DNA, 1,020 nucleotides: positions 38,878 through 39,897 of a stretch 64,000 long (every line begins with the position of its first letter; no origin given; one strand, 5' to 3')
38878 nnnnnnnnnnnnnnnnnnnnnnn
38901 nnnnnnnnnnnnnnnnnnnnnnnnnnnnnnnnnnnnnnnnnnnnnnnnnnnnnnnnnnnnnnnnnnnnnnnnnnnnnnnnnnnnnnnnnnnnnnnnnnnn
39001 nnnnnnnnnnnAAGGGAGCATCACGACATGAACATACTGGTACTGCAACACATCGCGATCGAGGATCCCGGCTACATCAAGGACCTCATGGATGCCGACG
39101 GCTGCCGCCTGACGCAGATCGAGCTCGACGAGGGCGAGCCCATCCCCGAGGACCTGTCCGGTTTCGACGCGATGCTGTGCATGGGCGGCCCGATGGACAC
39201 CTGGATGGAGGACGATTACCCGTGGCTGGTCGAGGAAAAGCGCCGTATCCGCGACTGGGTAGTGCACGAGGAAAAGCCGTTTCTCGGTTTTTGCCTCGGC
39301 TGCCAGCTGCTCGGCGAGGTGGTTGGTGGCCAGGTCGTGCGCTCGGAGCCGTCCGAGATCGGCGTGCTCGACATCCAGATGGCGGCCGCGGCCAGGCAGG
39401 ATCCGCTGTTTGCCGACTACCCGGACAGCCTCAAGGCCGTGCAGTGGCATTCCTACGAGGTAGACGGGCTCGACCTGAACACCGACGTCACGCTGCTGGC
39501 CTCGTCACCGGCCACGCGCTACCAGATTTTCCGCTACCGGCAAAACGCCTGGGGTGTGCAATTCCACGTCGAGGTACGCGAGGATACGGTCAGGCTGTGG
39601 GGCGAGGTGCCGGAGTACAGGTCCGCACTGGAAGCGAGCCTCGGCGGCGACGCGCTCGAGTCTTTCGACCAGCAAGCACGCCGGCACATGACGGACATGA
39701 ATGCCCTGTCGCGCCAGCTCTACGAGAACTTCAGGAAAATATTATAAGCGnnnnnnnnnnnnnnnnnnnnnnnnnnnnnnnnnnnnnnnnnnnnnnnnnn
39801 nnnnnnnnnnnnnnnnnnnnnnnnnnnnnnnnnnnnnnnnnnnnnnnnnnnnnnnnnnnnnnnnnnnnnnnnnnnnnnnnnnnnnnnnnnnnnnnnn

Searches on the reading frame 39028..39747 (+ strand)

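Call 13: search_protein_families(library=pfam, proteins=[window:39028-39747:+], max_evalue=0.001)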
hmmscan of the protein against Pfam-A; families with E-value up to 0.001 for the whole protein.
window:39028-39747:+ (239 aa): 1 family
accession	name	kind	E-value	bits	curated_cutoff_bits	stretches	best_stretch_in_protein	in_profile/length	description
PF00117.34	GATase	-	9.9e-20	71.4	22.8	1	26-184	22-174/190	Glutamine amidotransferase class-I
